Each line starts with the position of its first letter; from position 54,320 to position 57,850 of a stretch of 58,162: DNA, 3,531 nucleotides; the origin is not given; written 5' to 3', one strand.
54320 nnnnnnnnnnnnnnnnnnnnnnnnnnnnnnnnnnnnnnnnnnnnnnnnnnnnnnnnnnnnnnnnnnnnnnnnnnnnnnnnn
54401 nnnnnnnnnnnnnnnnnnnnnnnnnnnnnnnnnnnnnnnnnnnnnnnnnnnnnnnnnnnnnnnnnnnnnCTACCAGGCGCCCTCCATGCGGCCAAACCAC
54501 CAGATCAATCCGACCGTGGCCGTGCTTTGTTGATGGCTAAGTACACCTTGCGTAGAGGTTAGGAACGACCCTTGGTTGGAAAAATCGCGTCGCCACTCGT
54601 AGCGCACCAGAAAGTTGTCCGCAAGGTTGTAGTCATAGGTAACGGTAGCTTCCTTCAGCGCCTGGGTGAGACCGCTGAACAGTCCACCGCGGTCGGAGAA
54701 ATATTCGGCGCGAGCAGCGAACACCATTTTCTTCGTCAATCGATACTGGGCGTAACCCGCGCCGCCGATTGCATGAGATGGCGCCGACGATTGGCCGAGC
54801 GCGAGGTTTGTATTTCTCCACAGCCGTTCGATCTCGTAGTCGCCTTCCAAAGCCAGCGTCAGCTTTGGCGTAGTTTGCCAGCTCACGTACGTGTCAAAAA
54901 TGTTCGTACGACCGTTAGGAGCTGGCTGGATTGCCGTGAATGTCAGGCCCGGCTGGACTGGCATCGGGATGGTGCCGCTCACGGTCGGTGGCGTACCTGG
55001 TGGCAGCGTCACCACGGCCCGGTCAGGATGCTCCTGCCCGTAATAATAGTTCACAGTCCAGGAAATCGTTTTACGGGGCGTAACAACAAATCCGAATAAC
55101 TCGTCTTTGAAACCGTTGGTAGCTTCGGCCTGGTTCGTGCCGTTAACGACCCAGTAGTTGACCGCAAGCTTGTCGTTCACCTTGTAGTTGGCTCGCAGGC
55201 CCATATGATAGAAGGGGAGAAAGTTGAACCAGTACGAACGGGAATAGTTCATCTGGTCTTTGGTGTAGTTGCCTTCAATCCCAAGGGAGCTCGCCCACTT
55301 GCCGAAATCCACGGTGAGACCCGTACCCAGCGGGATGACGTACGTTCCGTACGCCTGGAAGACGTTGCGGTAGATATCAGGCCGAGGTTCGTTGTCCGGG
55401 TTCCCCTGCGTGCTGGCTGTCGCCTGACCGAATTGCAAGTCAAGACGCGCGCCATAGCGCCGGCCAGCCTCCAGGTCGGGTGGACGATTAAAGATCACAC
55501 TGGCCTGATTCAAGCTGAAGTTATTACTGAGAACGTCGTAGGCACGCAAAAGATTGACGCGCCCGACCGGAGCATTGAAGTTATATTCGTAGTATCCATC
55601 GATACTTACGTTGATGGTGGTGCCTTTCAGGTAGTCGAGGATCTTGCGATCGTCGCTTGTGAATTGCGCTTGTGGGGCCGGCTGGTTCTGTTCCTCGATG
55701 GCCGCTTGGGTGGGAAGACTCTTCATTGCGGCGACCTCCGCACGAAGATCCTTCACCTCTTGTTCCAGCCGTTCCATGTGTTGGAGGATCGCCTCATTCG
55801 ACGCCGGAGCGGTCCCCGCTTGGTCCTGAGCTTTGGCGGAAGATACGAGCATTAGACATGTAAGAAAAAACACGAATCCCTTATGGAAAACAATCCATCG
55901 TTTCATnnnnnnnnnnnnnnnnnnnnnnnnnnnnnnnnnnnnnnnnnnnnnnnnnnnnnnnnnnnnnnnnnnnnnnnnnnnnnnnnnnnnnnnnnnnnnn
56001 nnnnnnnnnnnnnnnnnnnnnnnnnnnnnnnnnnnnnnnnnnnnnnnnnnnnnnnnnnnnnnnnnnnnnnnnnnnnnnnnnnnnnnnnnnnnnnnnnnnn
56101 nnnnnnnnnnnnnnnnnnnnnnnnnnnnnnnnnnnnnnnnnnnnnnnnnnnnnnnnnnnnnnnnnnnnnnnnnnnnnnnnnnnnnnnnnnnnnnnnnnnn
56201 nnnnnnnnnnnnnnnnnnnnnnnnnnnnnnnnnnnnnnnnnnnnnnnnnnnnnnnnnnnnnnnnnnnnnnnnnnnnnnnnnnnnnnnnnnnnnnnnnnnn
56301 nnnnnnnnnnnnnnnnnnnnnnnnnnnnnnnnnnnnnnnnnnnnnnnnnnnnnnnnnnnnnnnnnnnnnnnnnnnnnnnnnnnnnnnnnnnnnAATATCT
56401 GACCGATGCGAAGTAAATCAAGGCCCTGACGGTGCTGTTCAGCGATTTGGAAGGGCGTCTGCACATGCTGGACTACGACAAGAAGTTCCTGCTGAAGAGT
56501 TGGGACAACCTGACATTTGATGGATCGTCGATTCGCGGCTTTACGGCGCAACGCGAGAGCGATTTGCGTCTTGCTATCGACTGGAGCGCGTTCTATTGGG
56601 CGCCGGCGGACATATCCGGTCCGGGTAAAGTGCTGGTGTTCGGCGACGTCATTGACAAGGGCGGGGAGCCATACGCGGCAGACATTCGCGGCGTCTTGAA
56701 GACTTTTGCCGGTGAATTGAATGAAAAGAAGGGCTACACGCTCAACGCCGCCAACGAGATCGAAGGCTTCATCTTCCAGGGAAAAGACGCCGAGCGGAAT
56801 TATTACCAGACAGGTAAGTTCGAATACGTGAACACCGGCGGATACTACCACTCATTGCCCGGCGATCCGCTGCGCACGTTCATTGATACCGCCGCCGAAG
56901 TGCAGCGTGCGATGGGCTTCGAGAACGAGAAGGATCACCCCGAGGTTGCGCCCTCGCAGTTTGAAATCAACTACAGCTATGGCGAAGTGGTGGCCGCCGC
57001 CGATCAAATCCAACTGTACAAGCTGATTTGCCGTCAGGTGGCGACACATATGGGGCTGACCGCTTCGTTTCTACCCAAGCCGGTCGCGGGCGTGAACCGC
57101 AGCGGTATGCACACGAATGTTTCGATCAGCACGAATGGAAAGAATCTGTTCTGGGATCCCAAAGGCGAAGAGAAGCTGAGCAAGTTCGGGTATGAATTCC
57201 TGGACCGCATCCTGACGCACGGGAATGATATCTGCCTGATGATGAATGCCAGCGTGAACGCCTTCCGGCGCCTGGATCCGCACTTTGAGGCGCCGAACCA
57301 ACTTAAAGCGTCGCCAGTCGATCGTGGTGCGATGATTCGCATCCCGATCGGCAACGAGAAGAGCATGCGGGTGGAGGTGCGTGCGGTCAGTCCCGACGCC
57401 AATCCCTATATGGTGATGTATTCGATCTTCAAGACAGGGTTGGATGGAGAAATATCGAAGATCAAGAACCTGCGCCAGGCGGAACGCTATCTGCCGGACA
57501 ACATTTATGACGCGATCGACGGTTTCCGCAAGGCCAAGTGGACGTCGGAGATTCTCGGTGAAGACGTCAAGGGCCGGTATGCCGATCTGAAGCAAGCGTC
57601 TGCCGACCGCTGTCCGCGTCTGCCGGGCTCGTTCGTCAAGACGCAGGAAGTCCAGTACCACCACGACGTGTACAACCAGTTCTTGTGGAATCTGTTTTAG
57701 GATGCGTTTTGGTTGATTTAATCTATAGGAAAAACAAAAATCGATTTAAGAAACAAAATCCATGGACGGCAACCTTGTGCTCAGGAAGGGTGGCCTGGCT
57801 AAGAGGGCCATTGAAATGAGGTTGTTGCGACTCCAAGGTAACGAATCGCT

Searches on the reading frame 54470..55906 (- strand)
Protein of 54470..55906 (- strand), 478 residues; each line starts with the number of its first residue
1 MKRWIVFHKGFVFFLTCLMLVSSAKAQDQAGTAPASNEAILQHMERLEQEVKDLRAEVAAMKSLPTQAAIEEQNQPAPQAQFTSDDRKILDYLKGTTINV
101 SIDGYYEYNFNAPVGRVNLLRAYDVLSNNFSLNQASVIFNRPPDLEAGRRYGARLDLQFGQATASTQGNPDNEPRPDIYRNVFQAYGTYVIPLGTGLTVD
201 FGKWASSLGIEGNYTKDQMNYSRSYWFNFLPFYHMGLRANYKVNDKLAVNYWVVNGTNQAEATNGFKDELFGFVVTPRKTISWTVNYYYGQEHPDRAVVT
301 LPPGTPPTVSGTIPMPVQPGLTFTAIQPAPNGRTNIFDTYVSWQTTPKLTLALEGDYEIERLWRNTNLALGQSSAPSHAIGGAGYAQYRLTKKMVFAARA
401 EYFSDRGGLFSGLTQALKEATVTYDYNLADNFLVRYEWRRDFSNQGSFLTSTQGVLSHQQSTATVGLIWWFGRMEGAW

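Call 17: search_protein_families(library=pfam, proteins=[window:54470-55906:-], max_evalue=0.001)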
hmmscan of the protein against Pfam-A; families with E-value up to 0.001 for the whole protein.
window:54470-55906:- (478 aa): 1 family
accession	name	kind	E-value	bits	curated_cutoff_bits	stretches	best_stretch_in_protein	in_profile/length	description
PF07642.17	BBP2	-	4.7e-68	230.4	26.2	1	97-469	3-337/339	Putative beta-barrel porin-2, OmpL-like. bbp2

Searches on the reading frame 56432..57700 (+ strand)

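Call 17: search_protein_families(library=pfam, proteins=[window:56432-57700:+], max_evalue=0.001)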
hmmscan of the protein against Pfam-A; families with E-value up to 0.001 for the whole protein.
window:56432-57700:+ (422 aa): 2 families
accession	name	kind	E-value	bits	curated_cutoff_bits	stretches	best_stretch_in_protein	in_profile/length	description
PF00120.29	Gln-synt_C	-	2.4e-71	241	24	1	84-393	3-331/344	Glutamine synthetase, catalytic domain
PF03951.24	Gln-synt_N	-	7.7e-09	35.5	33.4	1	3-75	9-81/82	Glutamine synthetase, beta-Grasp domain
